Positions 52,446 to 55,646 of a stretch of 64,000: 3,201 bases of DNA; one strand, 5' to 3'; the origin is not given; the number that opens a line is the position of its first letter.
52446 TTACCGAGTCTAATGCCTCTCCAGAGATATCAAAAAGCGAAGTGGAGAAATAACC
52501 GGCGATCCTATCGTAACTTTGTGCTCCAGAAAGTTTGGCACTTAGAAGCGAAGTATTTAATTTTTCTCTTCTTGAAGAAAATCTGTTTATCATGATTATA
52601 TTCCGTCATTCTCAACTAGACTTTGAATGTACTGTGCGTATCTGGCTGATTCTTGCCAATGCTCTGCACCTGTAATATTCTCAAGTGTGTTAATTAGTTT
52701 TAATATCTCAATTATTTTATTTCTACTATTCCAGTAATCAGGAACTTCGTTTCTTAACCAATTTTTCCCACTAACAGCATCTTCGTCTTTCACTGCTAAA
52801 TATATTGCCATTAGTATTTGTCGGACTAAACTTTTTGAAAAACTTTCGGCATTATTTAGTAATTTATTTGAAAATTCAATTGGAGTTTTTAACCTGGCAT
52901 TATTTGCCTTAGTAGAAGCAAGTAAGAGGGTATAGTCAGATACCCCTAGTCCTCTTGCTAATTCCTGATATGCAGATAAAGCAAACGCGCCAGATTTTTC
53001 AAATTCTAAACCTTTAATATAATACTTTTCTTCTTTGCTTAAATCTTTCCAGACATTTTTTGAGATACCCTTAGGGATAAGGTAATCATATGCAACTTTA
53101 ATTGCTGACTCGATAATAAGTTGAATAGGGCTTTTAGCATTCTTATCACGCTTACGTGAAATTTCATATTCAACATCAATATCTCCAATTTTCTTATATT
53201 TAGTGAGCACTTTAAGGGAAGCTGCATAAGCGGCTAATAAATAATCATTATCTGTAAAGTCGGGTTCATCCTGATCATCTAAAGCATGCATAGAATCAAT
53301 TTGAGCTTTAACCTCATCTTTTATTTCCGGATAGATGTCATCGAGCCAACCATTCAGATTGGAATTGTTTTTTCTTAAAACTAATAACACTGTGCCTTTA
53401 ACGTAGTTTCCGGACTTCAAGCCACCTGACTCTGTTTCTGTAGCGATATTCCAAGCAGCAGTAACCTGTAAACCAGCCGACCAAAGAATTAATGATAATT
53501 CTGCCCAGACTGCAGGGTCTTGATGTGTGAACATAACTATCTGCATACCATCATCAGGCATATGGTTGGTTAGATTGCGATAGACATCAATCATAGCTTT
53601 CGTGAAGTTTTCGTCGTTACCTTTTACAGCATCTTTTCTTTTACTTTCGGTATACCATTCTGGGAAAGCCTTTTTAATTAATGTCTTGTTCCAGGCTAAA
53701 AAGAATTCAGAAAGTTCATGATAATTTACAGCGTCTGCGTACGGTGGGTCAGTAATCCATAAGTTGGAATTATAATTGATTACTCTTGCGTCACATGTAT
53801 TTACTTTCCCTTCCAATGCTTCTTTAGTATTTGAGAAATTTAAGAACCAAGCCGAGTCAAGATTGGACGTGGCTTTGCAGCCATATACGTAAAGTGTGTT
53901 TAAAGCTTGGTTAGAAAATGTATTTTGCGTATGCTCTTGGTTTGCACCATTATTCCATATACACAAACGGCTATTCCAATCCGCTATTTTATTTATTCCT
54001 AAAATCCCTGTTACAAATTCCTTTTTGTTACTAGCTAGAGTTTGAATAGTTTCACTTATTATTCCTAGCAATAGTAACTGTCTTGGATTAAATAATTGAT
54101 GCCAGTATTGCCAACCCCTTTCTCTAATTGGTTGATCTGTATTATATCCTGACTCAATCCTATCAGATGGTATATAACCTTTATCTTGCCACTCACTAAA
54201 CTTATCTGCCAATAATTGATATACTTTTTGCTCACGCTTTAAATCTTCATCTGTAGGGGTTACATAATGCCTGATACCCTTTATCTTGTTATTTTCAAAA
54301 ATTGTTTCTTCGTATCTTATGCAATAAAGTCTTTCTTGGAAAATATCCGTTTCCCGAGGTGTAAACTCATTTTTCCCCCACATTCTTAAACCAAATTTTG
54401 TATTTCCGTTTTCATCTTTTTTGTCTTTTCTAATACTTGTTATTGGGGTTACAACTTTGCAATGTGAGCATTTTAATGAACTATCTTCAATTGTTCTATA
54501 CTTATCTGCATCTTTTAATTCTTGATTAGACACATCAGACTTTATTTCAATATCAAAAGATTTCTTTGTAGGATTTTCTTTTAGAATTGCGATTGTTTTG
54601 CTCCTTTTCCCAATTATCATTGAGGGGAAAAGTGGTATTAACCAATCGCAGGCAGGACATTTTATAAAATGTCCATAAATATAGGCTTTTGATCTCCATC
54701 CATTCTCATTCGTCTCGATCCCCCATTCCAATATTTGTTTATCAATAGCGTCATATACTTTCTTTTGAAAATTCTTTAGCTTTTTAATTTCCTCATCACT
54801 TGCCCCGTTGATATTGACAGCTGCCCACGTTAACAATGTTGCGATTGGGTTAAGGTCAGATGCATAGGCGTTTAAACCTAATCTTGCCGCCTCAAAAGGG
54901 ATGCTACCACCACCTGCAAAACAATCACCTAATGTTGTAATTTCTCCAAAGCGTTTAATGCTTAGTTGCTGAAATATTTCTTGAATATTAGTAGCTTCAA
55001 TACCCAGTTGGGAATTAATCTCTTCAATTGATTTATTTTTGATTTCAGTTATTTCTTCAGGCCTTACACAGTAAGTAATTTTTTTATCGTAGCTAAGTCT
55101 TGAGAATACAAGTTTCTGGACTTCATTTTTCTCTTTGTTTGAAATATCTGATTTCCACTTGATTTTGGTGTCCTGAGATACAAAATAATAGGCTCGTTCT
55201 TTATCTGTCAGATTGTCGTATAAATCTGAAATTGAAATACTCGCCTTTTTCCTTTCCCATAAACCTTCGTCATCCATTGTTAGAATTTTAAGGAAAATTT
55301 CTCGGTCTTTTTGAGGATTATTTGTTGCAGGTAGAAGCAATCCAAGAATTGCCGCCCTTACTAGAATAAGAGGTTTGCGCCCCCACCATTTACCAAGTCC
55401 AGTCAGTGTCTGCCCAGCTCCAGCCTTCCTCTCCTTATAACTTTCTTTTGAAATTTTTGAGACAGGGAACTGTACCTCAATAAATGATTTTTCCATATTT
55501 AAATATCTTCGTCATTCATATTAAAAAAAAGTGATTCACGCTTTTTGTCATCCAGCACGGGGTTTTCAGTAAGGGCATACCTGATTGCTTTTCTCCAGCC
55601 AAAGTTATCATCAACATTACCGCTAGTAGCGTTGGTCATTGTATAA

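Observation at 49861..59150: BREX-like four-gene module without PglZ: DUF499 ATPase, small partner, DUF1156 methyltransferase, PLD-SNF2 helicase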

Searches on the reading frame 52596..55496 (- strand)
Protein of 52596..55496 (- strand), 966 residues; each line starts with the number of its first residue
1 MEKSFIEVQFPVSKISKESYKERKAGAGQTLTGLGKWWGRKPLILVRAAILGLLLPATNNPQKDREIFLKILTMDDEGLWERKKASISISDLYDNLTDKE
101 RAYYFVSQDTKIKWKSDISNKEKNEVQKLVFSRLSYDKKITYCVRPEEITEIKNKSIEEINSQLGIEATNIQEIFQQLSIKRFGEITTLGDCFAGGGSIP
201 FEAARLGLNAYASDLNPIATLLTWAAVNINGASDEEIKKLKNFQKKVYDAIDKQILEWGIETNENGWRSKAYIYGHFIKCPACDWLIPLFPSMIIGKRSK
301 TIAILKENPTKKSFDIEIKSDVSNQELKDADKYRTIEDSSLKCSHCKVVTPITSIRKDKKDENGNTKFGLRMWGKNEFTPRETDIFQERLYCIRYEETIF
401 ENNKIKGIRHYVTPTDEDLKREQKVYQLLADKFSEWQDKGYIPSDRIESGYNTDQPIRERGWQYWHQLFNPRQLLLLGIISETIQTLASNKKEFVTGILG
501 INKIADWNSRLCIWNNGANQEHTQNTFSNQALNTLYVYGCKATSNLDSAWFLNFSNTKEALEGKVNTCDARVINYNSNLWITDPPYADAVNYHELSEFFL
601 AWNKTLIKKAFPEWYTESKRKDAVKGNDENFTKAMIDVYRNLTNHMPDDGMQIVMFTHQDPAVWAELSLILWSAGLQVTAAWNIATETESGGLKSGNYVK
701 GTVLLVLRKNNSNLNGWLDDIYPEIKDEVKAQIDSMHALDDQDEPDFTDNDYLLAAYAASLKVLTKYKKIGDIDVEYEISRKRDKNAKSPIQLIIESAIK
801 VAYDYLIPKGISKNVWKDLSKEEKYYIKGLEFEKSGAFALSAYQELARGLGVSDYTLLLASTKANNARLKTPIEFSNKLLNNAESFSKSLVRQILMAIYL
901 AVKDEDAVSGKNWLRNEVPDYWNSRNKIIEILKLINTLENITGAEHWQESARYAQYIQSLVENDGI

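Call 3: search_protein_families(library=pfam, proteins=[window:52596-55496:-], max_evalue=0.01)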
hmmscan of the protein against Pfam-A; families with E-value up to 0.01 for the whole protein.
window:52596-55496:- (966 aa): 2 families
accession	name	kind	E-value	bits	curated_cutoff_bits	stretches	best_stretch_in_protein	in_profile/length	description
PF06634.17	DUF1156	-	5.2e-24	84.6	24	1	9-71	1-73/73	Protein of unknown function (DUF1156)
PF02086.21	MethyltransfD12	-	0.0033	17.6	22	0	173-242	11-75/253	D12 class N6 adenine-specific DNA methyltransferase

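Call 4: search_protein_families(library=padloc, proteins=[window:52596-55496:-], max_evalue=0.01)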
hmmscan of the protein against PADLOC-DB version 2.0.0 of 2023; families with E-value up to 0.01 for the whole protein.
window:52596-55496:- (966 aa): 9 families
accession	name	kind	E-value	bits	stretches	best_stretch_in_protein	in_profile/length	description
PDLC02189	DUF1156_MTase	-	1e-278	925.5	1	4-957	13-935/944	-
PDLC03314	MTase_II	-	1.6e-201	669.9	2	122-931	101-906/944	Type II methyltransferase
PDLC00660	HmaB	-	2.6e-35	119.6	3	186-296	139-247/967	DNA-adenine methylase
PDLC00661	HmaB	-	1.3e-34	117.3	3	185-229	137-181/973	DNA-adenine methylase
PDLC03352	MTase_II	-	4.5e-23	79.1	4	617-768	651-795/1023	Type II methyltransferase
PDLC03233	MTase_II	-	1.9e-12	44.5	2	466-629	362-545/731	Type II methyltransferase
PDLC03346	MTase_II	-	3e-09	33.2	1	429-705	457-732/1068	Type II methyltransferase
PDLC03367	MTase_II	-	9.9e-09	32.1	2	576-677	345-443/633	Type II methyltransferase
PDLC03322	MTase_II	-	6.6e-05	19.9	1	183-226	62-105/446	Type II methyltransferase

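Call 5: search_protein_families(library=ncbifam, proteins=[window:52596-55496:-], max_evalue=0.001)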
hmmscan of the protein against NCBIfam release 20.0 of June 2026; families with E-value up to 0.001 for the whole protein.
window:52596-55496:- (966 aa): 1 family
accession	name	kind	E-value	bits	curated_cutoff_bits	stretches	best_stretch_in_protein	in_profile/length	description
NF042963.1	DUF1156_antiphage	equivalog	0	1356.1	1000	1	6-963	1-960/960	anti-phage-associated DUF1156 domain-containing protein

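Call 28: search_solved_structures(query=window:52596-55496:-, max_evalue=0.01)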
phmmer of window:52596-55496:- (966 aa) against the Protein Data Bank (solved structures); distinct sequences matched with E-value up to 0.01: 0.

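Call 37: search_dna_similar(query=window:52596-55496:-, collection=plasmids, mode=protein, max_rows=25)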
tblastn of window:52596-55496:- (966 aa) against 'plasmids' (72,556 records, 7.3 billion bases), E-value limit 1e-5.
Records with a match: 148; places in all: 168; records where one place covers at least 80% of the query: 26.
Best place of each record, by identity: <60% 148.
By first word of the organism name: Rhodococcus 18; Thermus 12; Acinetobacter 7; Leptolyngbya 6; Haloarcula 5; Nostoc 5; Halobacterium 5; Candidatus 4; Planktothrix 4; Haloplanus 4; and 58 more.
By predicted mobility (MOB-suite, as given by PLSDB): non-mobilizable 105; conjugative 22; mobilizable 21.
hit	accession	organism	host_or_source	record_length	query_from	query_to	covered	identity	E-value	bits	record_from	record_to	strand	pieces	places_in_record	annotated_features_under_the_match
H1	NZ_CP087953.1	Desulfosarcina sp. BuS5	-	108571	2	964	100%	49.4%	0e+0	952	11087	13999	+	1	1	anti-phage-associated DUF1156 domain-containing protein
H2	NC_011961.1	Thermomicrobium roseum DSM 5159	-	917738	4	964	99%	47.8%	0e+0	932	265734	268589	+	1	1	anti-phage-associated DUF1156 domain-containing protein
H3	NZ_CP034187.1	Deinococcus psychrotolerans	whole organism,R2A medium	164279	4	966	100%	46.7%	0e+0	859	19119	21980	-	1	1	anti-phage-associated DUF1156 domain-containing protein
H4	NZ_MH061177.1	Pseudomonas fluorescens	-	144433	4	935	96%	39.9%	0e+0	710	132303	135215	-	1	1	anti-phage-associated DUF1156 domain-containing protein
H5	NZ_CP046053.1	Methylocystis heyeri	cell culture,Sphagnum peat bog lake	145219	4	964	99%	38.5%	0e+0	667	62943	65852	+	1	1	anti-phage-associated DUF1156 domain-containing protein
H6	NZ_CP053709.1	Lichenicola cladoniae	Cladonia borealis,cell culture,lichen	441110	1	935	97%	38.5%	2e-178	674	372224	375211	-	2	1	anti-phage-associated DUF1156 domain-containing protein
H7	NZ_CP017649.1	Acinetobacter baumannii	Homo sapiens,cell culture,sputum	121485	4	899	93%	39.8%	0e+0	646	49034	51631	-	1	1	anti-phage-associated DUF1156 domain-containing protein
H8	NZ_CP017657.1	Acinetobacter baumannii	Homo sapiens,cell culture,wound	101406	4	899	93%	39.8%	0e+0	646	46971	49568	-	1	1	anti-phage-associated DUF1156 domain-containing protein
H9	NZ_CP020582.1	Acinetobacter baumannii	Homo sapiens,sputum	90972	4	899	93%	39.8%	0e+0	646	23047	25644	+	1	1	anti-phage-associated DUF1156 domain-containing protein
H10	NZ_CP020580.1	Acinetobacter baumannii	Homo sapiens,Bronchial washing fluid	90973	4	899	93%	39.8%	0e+0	646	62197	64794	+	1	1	anti-phage-associated DUF1156 domain-containing protein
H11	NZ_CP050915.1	Acinetobacter baumannii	Homo sapiens,sputum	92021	4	899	93%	39.8%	0e+0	646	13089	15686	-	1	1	anti-phage-associated DUF1156 domain-containing protein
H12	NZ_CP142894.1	Acinetobacter baumannii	Homo sapiens,Cell culture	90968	4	899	93%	39.8%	0e+0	646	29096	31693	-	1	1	anti-phage-associated DUF1156 domain-containing protein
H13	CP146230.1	Acinetobacter baumannii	Cell culture,human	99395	4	899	92%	40.0%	5e-179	656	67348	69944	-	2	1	DUF1156 domain-containing protein | hypothetical protein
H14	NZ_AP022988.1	Bacillus cereus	-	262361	4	948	98%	37.7%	0e+0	642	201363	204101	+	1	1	anti-phage-associated DUF1156 domain-containing protein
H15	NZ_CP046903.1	Stutzerimonas stutzeri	cell culture,particulate matter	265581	4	935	96%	38.0%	0e+0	660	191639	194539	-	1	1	anti-phage-associated DUF1156 domain-containing protein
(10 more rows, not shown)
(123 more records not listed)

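Call 38: get_annotated_region(hit=H4, flank=7000)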
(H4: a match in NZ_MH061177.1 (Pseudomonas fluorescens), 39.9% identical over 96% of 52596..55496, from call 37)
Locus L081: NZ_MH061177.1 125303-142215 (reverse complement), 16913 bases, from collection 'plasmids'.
description: Pseudomonas fluorescens strain P69 plasmid pG69, complete sequence
organism: Pseudomonas fluorescens (NCBI taxid 294)
taxonomy: Bacteria; Pseudomonadota; Gammaproteobacteria; Pseudomonadales; Pseudomonadaceae; Pseudomonas; Pseudomonas fluorescens
host: -; source: -; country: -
typing (MOB-suite, as given by PLSDB): conjugative; replicon rep_cluster_1269; relaxase MOBP; mating-pair formation MPF_I
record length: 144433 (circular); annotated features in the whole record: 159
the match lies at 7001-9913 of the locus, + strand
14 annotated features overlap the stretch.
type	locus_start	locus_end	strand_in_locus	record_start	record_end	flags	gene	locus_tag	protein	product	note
CDS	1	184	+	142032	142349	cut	-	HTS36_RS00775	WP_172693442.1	hypothetical protein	-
CDS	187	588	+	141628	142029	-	-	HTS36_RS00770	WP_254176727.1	hypothetical protein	-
CDS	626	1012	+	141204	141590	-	-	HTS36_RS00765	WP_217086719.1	hypothetical protein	-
CDS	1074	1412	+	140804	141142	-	-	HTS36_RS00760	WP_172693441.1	hypothetical protein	-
CDS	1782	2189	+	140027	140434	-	-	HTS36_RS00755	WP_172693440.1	helix-turn-helix domain-containing protein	-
CDS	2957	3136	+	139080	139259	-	-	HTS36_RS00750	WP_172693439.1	hypothetical protein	-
CDS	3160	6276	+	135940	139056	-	-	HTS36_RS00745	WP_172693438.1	anti-phage-associated DUF499 domain-containing protein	-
CDS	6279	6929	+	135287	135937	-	-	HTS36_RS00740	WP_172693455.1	anti-phage-associated DUF3780 domain-containing protein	-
CDS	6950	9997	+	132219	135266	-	-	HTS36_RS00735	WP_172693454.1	anti-phage-associated DUF1156 domain-containing protein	-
CDS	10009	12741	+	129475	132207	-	-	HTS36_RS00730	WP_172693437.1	phospholipase D-like domain-containing anti-phage protein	-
CDS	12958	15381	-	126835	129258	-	-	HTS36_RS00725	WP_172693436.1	AAA family ATPase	-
CDS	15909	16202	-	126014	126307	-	-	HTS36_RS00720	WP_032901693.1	addiction module antidote protein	-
CDS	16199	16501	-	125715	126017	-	-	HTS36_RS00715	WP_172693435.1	type II toxin-antitoxin system RelE/ParE family toxin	-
CDS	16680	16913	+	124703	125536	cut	-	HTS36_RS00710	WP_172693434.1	DUF932 domain-containing protein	-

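Call 39: get_annotated_region(hit=H1, flank=7000)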
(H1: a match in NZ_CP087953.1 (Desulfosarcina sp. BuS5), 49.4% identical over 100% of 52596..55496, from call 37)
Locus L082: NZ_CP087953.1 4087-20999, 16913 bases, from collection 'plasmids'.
description: Desulfosarcina sp. BuS5 plasmid unnamed1, complete sequence
organism: Desulfosarcina sp. BuS5 (NCBI taxid 933262)
taxonomy: Bacteria; Thermodesulfobacteriota; Desulfobacteria; Desulfobacterales; Desulfosarcinaceae; Desulfosarcina; Desulfosarcina sp. BuS5
host: -; source: -; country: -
typing (MOB-suite, as given by PLSDB): non-mobilizable
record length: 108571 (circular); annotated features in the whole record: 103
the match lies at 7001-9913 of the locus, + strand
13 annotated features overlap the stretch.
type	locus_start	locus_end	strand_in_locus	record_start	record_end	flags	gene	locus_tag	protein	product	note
CDS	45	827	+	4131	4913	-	-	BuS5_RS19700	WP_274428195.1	nucleotide-binding protein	-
CDS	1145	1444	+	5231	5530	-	-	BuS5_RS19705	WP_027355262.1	hypothetical protein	-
CDS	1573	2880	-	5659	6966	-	-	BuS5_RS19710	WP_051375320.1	IS4 family transposase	-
CDS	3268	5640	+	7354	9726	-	-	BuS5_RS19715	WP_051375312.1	DUF499 domain-containing protein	-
CDS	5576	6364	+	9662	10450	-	-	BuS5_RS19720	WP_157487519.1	FN3 associated domain-containing protein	-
CDS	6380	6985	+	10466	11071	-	-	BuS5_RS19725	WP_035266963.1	DUF3780 domain-containing protein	-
CDS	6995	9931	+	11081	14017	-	-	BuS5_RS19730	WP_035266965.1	anti-phage-associated DUF1156 domain-containing protein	GO:0051607 - defense response to virus [Evidence IEA]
CDS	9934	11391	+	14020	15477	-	-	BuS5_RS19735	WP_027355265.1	ATP-binding protein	-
CDS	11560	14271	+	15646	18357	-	-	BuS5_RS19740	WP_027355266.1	phospholipase D-like domain-containing anti-phage protein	GO:0051607 - defense response to virus [Evidence IEA]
CDS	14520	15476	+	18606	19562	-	-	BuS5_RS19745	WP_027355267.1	toll/interleukin-1 receptor domain-containing protein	GO:0007165 - signal transduction [Evidence IEA]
CDS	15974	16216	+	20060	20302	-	-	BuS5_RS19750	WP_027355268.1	HU family DNA-binding protein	GO:0030261 - chromosome condensation [Evidence IEA]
CDS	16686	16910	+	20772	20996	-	-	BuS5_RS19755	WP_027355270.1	hypothetical protein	-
CDS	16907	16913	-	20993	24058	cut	-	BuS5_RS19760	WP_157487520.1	conjugal transfer protein TraG N-terminal domain-containing protein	-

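Call 40: find_encoding_contigs(protein=window:52596-55496:-, flank=10000, max_places=4)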
Protein window:52596-55496:- (966 aa): 2 contigs read that carry it; 1 place shown.
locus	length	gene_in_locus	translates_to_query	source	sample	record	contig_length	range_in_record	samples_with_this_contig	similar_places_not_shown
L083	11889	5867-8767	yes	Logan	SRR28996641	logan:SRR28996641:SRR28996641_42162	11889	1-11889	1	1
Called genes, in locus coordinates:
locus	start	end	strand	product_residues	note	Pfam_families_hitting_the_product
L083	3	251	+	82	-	?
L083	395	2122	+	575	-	PF03235:GmrSD_N, PF07510:GmrSD_C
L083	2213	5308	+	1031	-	PF04465:DUF499, PF13290:CHB_HEX_C_1, PF13287:Fn3_assoc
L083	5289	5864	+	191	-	PF12635:DUF3780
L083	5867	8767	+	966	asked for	PF06634:DUF1156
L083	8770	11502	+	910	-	PF13091:PLDc_2, PF04851:ResIII, PF00176:SNF2-rel_dom, PF00271:Helicase_C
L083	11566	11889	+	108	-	?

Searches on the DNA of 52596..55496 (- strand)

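Call 70: search_dna_similar(query=L081:6950-9997:+, collection=ecoli_genomes, mode=distant, max_rows=10)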
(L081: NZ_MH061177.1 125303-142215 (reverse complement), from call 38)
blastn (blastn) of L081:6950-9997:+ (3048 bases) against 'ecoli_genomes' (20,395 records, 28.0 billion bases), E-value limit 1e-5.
Records with a match: 49; places in all: 49; records where one place covers at least 80% of the query: 0.
Genomes with a match: 49 of 5426; with a place that covers at least 80% of the query: 0. Places per genome that has any: lowest 1, median 1, highest 1. On chromosomes: 49 places; on plasmids: 0.
Best place of each record, by identity: 60-80% 49.
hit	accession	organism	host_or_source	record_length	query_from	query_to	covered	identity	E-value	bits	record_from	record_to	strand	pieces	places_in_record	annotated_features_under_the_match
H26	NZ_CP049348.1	Escherichia coli strain 3R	Chicken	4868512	37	2870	52%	71.0%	2e-149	773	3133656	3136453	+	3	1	anti-phage-associated DUF1156 domain-containing protein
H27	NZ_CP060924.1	Escherichia coli strain EC14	Homo sapiens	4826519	37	2870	52%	71.0%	2e-149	773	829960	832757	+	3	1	anti-phage-associated DUF1156 domain-containing protein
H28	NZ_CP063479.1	Escherichia coli strain EM06-18-14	not applicable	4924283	37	2870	52%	71.0%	2e-149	773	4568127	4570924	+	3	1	anti-phage-associated DUF1156 domain-containing protein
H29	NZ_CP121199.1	Escherichia coli strain E50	bovine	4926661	37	2870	52%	71.0%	2e-149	773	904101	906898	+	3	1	anti-phage-associated DUF1156 domain-containing protein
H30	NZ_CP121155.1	Escherichia coli strain E67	bovine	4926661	37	2870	52%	71.0%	2e-149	773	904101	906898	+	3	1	anti-phage-associated DUF1156 domain-containing protein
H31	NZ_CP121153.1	Escherichia coli strain E57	bovine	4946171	37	2870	52%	71.0%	2e-149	773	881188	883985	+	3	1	anti-phage-associated DUF1156 domain-containing protein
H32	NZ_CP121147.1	Escherichia coli strain E20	chicken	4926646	37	2870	52%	71.0%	2e-149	773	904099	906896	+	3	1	anti-phage-associated DUF1156 domain-containing protein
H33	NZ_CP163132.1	Escherichia coli strain W4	Homo sapiens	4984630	37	2870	52%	71.0%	2e-149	773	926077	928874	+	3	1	anti-phage-associated DUF1156 domain-containing protein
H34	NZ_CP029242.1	Escherichia coli strain ECCRA-119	feces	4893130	37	2870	52%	71.0%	2e-149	773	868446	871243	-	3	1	anti-phage-associated DUF1156 domain-containing protein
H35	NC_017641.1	Escherichia coli UMNK88 strain UMNK88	porcine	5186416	37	2870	52%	71.0%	2e-149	773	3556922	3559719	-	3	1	anti-phage-associated DUF1156 domain-containing protein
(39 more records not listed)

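Call 71: get_annotated_region(hit=H26, flank=6000)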
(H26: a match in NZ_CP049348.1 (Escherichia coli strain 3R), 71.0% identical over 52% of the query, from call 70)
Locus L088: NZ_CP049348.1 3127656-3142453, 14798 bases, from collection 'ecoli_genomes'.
description: Escherichia coli strain 3R chromosome, complete genome
organism: Escherichia coli strain 3R (NCBI taxid 562)
replicon: chromosome; assembly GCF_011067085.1
host: Chicken; source: -; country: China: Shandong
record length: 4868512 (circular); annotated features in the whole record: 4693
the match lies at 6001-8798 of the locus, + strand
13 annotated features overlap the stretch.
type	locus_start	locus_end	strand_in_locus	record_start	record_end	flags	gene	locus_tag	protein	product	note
CDS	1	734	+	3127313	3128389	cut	-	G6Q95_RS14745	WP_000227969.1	IS110 family transposase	-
CDS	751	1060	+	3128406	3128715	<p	-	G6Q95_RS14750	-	integrase core domain-containing protein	frameshifted; incomplete; partial in the middle of a contig; missing N-terminus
CDS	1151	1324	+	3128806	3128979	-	-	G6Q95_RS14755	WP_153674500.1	hypothetical protein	-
CDS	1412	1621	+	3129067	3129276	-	-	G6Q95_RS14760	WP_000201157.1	ribbon-helix-helix protein, CopG family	-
CDS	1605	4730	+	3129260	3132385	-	-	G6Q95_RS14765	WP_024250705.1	anti-phage-associated DUF499 domain-containing protein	-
CDS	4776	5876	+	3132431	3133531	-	-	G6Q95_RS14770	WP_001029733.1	anti-phage-associated DUF3780 domain-containing protein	-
CDS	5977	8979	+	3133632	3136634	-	-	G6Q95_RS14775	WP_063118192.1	anti-phage-associated DUF1156 domain-containing protein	-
CDS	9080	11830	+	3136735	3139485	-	-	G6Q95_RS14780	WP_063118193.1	phospholipase D-like domain-containing anti-phage protein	-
CDS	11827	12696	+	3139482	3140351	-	-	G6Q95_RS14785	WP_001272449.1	restriction endonuclease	-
CDS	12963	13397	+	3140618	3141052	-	-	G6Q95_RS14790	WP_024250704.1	transposase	-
CDS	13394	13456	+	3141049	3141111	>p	-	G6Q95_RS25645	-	IS66 family insertion sequence element accessory protein TnpB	incomplete; partial in the middle of a contig; missing C-terminus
CDS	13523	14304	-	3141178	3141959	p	istB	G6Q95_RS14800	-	IS21-like element IS100kyp family helper ATPase IstB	frameshifted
CDS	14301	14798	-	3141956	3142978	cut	istA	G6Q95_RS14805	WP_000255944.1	IS21-like element IS100 family transposase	-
